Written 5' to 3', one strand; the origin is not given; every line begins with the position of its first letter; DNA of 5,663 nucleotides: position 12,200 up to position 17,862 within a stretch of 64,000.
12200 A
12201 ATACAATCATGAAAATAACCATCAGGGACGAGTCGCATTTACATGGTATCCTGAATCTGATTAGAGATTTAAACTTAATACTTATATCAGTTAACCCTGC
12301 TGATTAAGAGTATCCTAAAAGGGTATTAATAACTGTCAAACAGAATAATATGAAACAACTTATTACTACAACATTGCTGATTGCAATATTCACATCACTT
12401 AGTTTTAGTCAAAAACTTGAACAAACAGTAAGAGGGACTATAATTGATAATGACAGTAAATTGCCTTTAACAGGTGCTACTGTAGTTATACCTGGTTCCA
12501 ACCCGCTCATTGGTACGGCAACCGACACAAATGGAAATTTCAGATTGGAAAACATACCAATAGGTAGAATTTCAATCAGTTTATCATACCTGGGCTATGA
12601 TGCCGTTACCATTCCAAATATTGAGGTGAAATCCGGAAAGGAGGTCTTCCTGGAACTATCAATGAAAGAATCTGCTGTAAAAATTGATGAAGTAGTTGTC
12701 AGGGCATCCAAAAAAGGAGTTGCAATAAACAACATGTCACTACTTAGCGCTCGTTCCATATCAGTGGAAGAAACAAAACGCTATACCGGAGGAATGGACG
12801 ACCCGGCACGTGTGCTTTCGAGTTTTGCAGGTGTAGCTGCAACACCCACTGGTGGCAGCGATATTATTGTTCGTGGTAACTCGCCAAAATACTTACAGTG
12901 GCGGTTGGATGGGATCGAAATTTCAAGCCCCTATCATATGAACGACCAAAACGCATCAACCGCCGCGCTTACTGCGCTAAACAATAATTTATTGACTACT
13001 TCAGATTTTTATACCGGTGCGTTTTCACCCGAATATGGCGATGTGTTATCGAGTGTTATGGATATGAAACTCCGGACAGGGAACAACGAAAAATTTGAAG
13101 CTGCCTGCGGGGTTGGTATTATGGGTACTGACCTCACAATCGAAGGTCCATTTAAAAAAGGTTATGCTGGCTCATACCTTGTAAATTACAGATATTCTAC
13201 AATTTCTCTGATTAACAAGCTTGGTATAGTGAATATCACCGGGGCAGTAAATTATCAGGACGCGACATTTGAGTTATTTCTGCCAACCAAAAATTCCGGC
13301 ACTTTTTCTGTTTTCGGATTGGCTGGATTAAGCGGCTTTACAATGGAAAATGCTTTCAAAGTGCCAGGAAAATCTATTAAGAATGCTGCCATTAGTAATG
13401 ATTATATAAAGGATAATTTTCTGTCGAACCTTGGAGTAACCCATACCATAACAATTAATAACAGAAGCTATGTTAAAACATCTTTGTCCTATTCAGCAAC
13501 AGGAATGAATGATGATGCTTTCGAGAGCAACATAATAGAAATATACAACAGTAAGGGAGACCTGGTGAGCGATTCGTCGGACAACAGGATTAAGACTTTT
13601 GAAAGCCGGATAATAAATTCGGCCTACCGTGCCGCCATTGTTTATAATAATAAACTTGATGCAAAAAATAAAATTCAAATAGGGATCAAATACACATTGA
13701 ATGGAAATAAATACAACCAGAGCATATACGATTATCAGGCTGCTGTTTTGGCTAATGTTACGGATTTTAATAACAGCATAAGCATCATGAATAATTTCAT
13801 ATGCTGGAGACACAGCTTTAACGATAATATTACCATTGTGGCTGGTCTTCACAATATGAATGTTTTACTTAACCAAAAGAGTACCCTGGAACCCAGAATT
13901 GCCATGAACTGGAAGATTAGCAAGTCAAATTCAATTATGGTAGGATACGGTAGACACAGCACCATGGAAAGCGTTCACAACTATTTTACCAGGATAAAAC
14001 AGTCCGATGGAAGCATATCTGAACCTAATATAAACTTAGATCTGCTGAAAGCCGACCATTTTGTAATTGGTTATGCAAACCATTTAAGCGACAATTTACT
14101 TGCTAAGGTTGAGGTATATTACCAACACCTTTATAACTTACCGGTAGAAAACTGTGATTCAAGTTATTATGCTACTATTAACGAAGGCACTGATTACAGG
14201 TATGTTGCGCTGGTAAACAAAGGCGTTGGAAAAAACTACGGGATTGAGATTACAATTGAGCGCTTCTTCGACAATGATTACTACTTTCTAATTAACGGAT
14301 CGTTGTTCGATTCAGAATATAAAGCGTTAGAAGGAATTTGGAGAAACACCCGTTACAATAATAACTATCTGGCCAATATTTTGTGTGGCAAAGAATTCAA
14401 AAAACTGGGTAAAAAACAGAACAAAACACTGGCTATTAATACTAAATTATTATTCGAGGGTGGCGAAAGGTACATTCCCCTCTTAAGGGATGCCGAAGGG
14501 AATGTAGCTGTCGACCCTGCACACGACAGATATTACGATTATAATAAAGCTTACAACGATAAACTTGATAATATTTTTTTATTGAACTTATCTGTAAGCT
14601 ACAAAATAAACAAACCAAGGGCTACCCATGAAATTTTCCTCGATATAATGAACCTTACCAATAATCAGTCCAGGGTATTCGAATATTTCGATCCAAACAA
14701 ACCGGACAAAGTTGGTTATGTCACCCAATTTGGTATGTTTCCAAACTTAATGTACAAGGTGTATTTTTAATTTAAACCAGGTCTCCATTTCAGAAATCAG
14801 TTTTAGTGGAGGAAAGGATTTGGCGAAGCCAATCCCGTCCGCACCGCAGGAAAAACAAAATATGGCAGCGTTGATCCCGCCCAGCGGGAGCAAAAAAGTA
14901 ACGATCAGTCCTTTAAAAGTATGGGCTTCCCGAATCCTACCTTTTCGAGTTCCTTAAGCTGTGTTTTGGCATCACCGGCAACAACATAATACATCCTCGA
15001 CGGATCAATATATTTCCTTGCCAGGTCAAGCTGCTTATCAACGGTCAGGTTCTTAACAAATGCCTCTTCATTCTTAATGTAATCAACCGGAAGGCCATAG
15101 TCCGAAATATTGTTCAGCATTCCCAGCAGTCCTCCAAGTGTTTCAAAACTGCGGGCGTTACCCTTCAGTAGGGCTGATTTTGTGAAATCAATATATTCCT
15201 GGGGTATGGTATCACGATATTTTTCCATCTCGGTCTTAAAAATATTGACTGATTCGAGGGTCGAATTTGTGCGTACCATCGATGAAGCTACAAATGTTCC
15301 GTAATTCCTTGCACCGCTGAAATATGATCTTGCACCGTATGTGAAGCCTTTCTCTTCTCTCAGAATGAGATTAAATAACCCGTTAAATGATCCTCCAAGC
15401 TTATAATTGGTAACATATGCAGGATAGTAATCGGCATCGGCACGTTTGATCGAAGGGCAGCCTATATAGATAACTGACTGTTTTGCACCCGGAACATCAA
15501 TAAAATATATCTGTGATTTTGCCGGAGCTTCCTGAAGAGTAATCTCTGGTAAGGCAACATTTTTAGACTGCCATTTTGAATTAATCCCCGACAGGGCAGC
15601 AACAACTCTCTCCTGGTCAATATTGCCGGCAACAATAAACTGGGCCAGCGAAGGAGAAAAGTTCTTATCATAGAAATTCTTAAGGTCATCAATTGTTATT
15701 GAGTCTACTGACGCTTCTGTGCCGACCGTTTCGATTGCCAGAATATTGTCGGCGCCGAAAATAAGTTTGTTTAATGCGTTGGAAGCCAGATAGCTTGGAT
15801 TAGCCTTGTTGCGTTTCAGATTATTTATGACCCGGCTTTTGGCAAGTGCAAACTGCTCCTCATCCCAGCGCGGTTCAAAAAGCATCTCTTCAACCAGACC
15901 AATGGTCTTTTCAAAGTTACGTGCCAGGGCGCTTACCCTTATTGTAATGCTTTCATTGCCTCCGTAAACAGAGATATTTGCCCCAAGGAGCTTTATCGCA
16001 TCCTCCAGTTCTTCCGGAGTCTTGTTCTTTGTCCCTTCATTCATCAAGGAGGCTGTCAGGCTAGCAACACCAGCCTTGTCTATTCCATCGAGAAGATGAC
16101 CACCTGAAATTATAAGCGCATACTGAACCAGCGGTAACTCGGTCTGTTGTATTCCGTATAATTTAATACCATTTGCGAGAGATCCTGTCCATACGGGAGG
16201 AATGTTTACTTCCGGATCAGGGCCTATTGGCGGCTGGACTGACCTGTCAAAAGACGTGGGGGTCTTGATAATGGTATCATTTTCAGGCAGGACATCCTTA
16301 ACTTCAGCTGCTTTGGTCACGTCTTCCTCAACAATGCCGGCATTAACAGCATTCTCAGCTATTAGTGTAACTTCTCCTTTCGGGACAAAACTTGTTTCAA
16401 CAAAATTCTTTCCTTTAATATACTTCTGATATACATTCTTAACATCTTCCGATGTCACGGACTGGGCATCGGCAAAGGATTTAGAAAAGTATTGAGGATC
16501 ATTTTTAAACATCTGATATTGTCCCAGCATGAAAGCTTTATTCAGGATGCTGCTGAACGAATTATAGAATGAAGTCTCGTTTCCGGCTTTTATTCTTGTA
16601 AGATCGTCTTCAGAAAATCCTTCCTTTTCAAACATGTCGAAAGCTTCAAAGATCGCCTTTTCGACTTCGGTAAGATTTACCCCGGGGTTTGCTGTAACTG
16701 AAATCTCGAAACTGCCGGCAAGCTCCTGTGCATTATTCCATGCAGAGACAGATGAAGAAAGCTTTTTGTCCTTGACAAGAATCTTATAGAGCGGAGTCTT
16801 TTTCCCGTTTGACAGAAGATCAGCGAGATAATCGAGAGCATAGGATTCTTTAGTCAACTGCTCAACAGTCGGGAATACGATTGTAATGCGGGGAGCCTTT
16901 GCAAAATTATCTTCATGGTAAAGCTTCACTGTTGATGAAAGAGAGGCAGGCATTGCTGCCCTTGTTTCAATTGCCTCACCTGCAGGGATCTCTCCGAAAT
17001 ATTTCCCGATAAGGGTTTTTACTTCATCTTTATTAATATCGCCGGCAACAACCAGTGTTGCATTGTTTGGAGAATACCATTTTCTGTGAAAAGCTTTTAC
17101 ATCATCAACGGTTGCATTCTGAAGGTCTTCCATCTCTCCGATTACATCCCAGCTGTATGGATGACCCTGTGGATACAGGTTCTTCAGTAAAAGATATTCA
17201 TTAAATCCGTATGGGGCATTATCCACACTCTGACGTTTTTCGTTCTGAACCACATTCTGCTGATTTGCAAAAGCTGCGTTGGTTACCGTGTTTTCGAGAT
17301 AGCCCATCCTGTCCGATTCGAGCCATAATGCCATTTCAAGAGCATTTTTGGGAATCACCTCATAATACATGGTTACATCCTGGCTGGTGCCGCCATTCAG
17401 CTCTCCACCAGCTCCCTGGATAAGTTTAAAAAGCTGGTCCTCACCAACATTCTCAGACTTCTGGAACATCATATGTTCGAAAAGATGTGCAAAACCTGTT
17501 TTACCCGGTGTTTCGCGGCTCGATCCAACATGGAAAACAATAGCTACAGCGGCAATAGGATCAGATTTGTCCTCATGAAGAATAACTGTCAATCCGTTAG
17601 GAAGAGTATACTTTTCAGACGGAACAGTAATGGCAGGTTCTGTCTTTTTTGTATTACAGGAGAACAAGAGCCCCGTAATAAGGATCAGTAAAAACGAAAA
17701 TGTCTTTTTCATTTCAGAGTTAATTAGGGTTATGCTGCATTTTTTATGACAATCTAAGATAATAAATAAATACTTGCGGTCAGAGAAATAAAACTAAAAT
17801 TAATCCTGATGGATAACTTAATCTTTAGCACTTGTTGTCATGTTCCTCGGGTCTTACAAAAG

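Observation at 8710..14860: AT-rich 5.7-kb insertion beside tRNA-Asp, bracketed by 55-bp direct repeats carrying the tRNA 3' end, with no integrase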

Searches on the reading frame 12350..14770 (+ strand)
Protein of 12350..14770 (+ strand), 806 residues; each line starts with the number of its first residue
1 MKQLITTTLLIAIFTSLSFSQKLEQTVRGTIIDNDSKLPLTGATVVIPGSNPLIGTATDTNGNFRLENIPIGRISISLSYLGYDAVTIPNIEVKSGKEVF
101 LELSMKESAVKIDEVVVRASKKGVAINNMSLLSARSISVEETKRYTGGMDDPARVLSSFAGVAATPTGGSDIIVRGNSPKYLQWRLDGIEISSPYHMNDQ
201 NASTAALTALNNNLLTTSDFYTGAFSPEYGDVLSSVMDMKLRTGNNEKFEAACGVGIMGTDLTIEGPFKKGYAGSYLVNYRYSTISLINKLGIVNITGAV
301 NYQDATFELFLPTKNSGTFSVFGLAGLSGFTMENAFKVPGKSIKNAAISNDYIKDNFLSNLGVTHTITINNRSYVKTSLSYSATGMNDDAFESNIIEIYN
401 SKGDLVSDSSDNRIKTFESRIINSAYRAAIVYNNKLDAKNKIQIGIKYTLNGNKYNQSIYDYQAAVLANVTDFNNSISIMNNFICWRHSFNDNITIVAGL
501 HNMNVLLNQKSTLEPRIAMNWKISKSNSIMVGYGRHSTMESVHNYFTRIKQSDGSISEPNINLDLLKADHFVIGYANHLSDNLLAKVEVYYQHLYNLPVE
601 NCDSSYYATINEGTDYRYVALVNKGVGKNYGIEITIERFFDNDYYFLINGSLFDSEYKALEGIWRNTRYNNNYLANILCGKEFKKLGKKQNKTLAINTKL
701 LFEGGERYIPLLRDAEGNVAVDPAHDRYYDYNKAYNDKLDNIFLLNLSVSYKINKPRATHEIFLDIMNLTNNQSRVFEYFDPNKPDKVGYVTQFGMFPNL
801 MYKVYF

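Call 9: search_protein_families(library=pfam, proteins=[window:12350-14770:+])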
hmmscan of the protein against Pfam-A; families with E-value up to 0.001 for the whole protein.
window:12350-14770:+ (806 aa): 3 families
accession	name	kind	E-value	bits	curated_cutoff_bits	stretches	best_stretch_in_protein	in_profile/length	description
PF13715.12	CarbopepD_reg_2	-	4.6e-18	65.5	32.2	1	27-117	1-88/88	CarboxypepD_reg-like domain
PF13620.12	CarboxypepD_reg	-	1e-13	51.8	32.3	1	26-103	1-79/82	Carboxypeptidase regulatory-like domain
PF07715.20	Plug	-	0.0001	23.2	23.9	1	135-230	10-100/107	TonB-dependent Receptor Plug Domain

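Call 62: find_homologous_proteins(query=window:12350-14770:+, max_evalue=1e-20)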
Query window:12350-14770:+ (806 aa): 2476 proteins with E <= 1e-20 among 8000 candidates; the best 120 are listed.
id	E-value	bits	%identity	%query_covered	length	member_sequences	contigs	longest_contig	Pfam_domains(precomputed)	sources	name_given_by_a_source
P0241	0.0e+0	1798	100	100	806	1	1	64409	PF13715.13,PF13620.13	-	-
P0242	0.0e+0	1591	87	100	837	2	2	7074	PF13715.13,PF13620.13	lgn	-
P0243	0.0e+0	1359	73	100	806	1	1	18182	PF13715.13,PF13620.13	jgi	-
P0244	0.0e+0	1327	71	100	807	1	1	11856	PF13715.13,PF13620.13,PF00593.31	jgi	jgi:hypothetical protein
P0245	0.0e+0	1326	72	100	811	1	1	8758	PF13715.13,PF13620.13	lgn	-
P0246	0.0e+0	1315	71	100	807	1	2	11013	PF13715.13,PF13620.13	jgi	jgi:hypothetical protein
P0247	0.0e+0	1315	72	99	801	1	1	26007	PF13715.13,PF13620.13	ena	-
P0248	0.0e+0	1314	71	100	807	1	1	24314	PF13715.13,PF13620.13,PF00593.31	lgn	-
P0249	0.0e+0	1311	72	97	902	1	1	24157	PF13715.13,PF13620.13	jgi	jgi:hypothetical protein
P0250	0.0e+0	1302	69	100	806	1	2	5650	PF13715.13,PF13620.13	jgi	-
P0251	0.0e+0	1297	72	97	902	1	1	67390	PF13715.13,PF13620.13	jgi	jgi:hypothetical protein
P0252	0.0e+0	1291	70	99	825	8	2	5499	PF13715.13,PF13620.13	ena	-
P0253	0.0e+0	1287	69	100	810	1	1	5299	PF13715.13,PF13620.13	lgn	-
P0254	0.0e+0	1281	70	100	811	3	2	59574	PF13715.13,PF13620.13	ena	-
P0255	0.0e+0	1281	69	100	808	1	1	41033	PF13715.13,PF13620.13,PF00593.31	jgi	jgi:hypothetical protein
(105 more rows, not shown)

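Call 63: find_encoding_contigs(protein=P0242, flank=10000, max_places=4)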
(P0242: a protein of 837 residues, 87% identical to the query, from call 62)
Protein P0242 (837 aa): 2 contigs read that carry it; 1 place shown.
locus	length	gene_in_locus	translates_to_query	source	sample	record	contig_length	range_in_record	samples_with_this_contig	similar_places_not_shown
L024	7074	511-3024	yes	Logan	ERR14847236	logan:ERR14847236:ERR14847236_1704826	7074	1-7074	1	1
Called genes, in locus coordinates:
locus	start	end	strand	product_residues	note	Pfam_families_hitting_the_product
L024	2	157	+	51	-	?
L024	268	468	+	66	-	-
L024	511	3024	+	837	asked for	PF13620:CarboxypepD_reg, PF13715:CarbopepD_reg_2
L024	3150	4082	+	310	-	-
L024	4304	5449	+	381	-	PF05345:He_PIG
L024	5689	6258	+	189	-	PF06966:DUF1295, PF04191:PEMT, PF04140:ICMT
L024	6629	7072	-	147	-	?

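Call 64: find_encoding_contigs(protein=P0243, flank=10000, max_places=4)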
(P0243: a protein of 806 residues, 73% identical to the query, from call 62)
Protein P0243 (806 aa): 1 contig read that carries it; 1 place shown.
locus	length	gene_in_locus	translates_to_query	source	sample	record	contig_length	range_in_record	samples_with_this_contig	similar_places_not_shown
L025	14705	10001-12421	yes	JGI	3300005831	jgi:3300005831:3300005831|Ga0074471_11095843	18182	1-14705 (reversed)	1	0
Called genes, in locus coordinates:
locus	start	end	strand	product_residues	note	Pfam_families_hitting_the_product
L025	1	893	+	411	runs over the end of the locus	PF13360:PQQ_2, PF13570:Beta-prop_ACSF4, PF01011:PQQ (faint)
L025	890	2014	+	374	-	PF00144:Beta-lactamase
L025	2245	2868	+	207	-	-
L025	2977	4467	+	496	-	PF00890:FAD_binding_2 (faint), PF01134:GIDA (faint), PF01266:DAO (faint), PF01593:Amino_oxidase, PF03486:HI0933_like (faint), PF07992:Pyr_redox_2 (faint), PF12831:FAD_oxidored (faint), PF13450:NAD_binding_8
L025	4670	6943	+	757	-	PF12704:MacB_PCD, PF02687:FtsX, PF12704:MacB_PCD, PF02687:FtsX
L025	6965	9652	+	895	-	PF25873:WHD_MalT, PF17874:TPR_MalT, PF00196:GerE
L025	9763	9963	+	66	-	-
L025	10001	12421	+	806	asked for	PF13620:CarboxypepD_reg, PF13715:CarbopepD_reg_2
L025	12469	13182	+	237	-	-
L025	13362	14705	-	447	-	?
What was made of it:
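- The cargo is an ordinary operon, widespread in Bacteroidales (calls 62, 64). All three genes are full length relative to their homologs: 895 aa, 66 aa and 806 aa (calls 62-64).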

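Call 94: search_protein_families(library=ncbifam, proteins=[window:12350-14770:+], max_evalue=0.001)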
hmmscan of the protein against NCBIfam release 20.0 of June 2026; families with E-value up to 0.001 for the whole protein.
window:12350-14770:+ (806 aa): 0 families

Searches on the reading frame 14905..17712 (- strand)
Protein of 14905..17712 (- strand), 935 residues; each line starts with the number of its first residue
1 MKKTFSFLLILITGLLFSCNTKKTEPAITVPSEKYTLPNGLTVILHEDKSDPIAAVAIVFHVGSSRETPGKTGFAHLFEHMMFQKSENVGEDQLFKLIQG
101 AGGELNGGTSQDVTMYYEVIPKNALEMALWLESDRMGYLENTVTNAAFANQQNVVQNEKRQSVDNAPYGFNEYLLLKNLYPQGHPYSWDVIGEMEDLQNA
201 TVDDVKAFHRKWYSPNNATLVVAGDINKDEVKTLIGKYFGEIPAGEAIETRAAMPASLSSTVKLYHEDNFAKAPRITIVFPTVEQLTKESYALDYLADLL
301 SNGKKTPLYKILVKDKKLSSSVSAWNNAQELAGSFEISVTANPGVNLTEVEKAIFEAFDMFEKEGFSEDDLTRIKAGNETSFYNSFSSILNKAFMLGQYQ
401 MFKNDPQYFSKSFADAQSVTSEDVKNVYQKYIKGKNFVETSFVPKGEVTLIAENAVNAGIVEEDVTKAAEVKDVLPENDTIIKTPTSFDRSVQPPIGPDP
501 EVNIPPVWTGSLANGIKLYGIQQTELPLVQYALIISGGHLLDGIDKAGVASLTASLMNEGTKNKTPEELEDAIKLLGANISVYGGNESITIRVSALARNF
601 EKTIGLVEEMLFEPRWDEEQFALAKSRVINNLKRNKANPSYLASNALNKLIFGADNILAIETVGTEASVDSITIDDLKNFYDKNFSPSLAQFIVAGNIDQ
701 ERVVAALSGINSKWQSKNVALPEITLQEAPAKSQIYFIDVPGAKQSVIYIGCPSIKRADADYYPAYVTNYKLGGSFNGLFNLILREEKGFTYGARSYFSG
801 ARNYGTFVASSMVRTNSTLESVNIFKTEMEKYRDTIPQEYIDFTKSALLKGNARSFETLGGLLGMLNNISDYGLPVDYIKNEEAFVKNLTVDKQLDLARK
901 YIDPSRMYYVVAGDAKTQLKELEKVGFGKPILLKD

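Call 9: search_protein_families(library=pfam, proteins=[window:14905-17712:-])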
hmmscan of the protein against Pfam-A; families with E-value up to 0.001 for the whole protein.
window:14905-17712:- (935 aa): 2 families
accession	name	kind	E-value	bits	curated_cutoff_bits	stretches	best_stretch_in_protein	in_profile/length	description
PF05193.26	Peptidase_M16_C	-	3.8e-72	242.4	23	2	200-376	2-179/181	Peptidase M16 inactive domain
PF00675.25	Peptidase_M16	-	2.7e-29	102.4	22.3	2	43-165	2-121/149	Insulinase (Peptidase family M16)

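Call 11: find_encoding_contigs(protein=window:14905-17712:-, flank=10000, max_places=10)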
Protein window:14905-17712:- (935 aa): 1 contig read that carries it; 1 place shown.
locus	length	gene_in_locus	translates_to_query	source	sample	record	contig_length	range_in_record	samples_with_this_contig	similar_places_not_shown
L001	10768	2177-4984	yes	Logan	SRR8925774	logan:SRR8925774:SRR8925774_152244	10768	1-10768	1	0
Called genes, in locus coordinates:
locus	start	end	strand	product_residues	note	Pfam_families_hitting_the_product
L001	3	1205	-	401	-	?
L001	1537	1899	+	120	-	-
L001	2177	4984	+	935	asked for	PF00675:Peptidase_M16, PF05193:Peptidase_M16_C, PF00675:Peptidase_M16, PF05193:Peptidase_M16_C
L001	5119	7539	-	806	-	PF13620:CarboxypepD_reg, PF13715:CarbopepD_reg_2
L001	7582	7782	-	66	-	-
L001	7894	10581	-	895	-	PF25873:WHD_MalT, PF13424:TPR_12 (faint), PF17874:TPR_MalT, PF00196:GerE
